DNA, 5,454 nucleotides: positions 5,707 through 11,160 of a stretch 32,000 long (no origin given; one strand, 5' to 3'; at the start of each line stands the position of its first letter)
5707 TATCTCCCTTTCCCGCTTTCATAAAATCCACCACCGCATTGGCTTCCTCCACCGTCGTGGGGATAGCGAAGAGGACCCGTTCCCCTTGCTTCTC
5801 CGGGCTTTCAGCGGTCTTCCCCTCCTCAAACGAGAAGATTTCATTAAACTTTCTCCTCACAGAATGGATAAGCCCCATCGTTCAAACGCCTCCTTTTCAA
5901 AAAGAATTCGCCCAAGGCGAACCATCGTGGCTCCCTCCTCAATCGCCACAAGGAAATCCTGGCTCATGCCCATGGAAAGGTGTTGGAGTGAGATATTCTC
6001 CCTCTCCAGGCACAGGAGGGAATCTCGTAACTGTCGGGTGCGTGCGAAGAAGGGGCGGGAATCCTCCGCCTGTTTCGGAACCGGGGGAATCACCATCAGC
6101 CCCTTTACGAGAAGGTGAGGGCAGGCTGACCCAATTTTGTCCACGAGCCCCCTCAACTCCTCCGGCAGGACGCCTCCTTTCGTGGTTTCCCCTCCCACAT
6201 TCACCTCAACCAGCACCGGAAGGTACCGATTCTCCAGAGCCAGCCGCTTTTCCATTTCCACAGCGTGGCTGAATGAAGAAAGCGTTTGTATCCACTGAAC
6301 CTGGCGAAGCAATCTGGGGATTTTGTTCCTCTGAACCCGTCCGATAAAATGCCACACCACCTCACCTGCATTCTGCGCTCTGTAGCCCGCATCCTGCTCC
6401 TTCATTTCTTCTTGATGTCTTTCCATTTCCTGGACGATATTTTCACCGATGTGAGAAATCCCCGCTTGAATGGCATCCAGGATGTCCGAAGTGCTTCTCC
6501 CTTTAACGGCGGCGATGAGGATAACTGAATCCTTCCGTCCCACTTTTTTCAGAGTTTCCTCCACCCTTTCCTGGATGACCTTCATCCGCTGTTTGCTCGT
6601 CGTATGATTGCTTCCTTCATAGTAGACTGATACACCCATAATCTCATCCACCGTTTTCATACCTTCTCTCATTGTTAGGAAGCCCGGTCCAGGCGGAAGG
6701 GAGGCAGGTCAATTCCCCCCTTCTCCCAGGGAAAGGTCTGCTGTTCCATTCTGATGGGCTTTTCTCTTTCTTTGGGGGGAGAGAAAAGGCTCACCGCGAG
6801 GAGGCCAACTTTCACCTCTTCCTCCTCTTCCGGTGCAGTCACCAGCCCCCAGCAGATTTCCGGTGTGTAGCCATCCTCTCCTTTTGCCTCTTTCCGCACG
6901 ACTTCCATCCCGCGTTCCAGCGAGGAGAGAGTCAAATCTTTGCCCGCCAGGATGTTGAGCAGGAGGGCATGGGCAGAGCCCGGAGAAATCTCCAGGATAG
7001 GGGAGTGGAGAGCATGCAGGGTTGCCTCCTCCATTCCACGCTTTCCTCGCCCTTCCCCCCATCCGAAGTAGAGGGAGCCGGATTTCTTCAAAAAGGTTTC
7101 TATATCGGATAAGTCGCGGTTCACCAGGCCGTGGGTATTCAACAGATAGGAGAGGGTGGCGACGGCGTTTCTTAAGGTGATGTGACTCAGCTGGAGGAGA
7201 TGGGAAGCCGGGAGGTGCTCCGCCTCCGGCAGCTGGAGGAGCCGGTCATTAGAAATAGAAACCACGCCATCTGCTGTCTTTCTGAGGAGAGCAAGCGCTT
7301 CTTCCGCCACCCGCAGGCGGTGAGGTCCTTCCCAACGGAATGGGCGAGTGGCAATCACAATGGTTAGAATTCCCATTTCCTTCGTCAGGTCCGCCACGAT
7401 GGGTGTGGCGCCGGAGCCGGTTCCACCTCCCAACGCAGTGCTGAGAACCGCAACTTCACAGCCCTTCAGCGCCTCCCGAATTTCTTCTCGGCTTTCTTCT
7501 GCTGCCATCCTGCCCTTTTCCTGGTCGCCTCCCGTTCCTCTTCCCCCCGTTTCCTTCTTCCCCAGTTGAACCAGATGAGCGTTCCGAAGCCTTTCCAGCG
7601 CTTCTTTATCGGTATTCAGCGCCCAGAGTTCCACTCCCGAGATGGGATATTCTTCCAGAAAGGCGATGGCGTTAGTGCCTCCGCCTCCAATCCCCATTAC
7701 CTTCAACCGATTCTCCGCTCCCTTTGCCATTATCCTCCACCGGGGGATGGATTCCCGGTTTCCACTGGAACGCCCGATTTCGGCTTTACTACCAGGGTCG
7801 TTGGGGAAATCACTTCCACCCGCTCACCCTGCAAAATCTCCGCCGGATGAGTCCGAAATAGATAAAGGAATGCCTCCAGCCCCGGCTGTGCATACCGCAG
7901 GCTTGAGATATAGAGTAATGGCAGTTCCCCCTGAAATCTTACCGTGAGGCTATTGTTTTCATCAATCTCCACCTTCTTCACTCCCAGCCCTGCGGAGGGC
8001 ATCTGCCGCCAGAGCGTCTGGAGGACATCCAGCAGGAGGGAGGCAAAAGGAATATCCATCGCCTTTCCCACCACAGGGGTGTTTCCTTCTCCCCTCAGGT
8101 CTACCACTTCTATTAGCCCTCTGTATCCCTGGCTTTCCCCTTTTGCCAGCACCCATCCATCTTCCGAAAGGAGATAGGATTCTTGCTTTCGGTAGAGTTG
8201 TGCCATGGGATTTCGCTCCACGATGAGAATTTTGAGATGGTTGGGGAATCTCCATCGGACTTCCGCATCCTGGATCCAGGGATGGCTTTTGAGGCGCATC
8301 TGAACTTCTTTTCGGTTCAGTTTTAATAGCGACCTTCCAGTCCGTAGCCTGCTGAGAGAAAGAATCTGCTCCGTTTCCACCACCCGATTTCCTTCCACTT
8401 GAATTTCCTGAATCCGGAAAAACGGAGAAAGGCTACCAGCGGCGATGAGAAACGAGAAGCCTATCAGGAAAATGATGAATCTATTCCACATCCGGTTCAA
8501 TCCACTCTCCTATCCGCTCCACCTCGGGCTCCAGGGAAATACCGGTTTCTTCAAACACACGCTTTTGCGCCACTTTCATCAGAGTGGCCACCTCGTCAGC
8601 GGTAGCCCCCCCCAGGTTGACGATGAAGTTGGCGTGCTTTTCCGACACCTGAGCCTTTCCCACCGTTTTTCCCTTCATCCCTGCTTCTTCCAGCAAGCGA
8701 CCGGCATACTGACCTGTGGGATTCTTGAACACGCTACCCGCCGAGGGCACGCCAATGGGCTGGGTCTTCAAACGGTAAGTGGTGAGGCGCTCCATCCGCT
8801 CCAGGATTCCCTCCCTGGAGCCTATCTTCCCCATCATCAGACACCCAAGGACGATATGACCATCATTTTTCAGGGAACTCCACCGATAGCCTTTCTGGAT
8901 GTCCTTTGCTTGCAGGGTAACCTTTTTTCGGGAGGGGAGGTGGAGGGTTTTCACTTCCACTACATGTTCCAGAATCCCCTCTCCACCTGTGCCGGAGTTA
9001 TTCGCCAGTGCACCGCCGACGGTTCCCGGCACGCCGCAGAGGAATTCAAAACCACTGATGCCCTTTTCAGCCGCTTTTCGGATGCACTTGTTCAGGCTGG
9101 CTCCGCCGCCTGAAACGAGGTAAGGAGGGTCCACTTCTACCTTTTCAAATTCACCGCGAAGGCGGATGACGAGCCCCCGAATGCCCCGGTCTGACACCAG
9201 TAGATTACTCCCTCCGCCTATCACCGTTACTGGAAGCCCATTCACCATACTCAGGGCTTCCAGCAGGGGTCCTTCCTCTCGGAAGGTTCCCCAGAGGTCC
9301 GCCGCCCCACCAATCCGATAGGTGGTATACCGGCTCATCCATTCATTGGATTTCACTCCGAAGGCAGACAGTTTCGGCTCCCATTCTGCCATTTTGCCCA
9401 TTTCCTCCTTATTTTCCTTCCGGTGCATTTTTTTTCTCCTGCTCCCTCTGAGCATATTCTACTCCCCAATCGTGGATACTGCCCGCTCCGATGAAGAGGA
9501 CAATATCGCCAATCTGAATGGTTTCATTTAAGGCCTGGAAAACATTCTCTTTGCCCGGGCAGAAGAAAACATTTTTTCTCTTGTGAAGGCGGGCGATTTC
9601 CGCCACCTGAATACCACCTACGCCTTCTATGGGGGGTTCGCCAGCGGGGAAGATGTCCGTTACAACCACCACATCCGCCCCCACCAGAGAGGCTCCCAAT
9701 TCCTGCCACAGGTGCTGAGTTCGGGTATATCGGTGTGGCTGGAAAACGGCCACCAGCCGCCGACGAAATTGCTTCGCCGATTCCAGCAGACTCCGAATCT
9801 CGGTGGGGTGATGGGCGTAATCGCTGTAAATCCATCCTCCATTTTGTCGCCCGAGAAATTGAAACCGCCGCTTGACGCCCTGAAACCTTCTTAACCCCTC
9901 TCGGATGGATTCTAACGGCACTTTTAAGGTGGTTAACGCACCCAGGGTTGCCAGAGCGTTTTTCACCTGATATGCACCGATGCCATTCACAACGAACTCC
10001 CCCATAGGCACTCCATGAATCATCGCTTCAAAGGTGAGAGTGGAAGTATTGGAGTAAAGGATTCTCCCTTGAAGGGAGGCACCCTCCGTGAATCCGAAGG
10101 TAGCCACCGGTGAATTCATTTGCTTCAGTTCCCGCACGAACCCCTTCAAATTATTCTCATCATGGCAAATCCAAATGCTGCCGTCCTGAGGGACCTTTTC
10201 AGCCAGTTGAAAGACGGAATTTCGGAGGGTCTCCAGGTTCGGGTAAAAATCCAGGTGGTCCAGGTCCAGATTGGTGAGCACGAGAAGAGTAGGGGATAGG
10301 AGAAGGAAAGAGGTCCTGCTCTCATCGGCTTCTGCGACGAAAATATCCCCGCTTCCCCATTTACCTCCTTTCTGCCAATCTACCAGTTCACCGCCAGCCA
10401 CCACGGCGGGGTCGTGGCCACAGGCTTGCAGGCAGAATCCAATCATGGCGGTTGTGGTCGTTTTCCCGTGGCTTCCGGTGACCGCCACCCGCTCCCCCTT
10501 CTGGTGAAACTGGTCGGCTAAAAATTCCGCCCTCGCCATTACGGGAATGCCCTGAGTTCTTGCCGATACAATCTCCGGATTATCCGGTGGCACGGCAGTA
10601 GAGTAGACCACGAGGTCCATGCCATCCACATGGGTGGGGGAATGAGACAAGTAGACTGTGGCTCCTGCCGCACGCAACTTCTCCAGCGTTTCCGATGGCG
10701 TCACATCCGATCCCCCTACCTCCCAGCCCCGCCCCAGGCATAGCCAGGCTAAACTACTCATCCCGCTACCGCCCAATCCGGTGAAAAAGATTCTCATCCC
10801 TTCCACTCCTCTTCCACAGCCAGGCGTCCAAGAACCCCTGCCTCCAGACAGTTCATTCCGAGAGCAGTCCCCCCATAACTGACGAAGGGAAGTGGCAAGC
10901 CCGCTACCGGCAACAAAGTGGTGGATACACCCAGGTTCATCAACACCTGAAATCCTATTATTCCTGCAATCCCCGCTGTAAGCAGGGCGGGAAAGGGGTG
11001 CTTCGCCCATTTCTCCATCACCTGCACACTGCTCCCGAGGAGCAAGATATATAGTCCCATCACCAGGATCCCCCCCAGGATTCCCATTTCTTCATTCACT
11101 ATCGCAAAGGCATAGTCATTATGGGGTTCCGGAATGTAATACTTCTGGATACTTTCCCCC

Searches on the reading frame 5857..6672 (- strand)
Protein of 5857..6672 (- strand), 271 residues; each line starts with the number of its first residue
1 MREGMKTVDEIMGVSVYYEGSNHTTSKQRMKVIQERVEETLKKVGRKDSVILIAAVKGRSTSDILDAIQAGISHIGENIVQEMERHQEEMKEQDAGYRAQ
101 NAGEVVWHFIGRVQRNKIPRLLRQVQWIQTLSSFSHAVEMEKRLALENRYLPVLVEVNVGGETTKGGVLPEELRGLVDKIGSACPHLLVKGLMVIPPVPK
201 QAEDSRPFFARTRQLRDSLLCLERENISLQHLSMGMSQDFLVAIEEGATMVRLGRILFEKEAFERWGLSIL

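Call 84: search_protein_families(library=pfam, proteins=[window:5857-6672:-], max_evalue=1e-8)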
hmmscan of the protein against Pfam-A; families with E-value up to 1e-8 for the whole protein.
window:5857-6672:- (271 aa): 1 family
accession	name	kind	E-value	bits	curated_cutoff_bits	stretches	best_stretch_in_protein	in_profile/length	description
PF01168.26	Ala_racemase_N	-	1.5e-15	57.9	24.1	1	55-258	26-216/220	Alanine racemase, N-terminal domain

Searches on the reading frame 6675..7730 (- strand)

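Call 84: search_protein_families(library=pfam, proteins=[window:6675-7730:-], max_evalue=1e-8)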
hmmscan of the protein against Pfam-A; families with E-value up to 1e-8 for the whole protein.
window:6675-7730:- (351 aa): 2 families
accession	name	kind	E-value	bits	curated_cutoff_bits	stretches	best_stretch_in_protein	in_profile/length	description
PF00091.31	Tubulin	-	1.7e-36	126.7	33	1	9-167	2-188/190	Tubulin/FtsZ family, GTPase domain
PF12327.13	FtsZ_C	-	1.1e-11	45.3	27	1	221-312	4-91/95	FtsZ family, C-terminal domain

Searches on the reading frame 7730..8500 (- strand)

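Call 84: search_protein_families(library=pfam, proteins=[window:7730-8500:-], max_evalue=1e-8)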
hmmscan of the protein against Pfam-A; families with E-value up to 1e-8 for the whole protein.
window:7730-8500:- (256 aa): 1 family
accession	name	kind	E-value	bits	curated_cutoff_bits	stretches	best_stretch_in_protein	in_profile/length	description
PF08478.15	POTRA_1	-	5.8e-18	65.4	23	1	28-96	1-69/69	POTRA domain, FtsQ-type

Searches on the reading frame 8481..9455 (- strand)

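Call 84: search_protein_families(library=pfam, proteins=[window:8481-9455:-], max_evalue=1e-8)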
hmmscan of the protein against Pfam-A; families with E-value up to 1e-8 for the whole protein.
window:8481-9455:- (324 aa): 2 families
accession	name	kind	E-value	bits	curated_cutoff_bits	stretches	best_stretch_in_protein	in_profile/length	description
PF02873.21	MurB_C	-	2e-35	121.4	27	1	217-315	2-99/99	UDP-N-acetylenolpyruvoylglucosamine reductase, C-terminal domain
PF01565.28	FAD_binding_4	-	2.3e-14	53.7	26.4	1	72-170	23-128/139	FAD binding domain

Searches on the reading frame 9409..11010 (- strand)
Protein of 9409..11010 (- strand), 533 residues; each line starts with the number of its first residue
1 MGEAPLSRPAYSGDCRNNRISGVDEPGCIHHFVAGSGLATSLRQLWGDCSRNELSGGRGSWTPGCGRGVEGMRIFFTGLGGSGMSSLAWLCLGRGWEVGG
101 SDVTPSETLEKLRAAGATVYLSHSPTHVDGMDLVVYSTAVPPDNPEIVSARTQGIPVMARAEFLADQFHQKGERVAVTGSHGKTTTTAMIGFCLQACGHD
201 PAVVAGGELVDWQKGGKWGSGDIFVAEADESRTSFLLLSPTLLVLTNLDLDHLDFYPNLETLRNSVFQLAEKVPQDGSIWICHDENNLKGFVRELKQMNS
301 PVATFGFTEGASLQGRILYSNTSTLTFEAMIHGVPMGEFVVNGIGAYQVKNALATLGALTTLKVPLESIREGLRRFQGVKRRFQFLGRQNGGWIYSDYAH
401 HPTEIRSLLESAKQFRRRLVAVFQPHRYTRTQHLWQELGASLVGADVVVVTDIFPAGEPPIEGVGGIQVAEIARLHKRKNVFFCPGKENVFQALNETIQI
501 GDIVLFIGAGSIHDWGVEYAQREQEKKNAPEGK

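Call 84: search_protein_families(library=pfam, proteins=[window:9409-11010:-], max_evalue=1e-8)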
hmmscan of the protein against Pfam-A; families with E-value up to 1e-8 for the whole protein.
window:9409-11010:- (533 aa): 3 families
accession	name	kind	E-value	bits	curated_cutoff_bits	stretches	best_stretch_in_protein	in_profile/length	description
PF01225.30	Mur_ligase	-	6.6e-22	78.1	21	1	74-168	2-91/95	Mur ligase family, catalytic domain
PF08245.18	Mur_ligase_M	-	8.3e-21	75.3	24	1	177-358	1-199/200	Mur ligase middle domain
PF02875.26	Mur_ligase_C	-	1.8e-19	71.3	28.4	1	381-510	1-127/127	Mur ligase, glutamate ligase domain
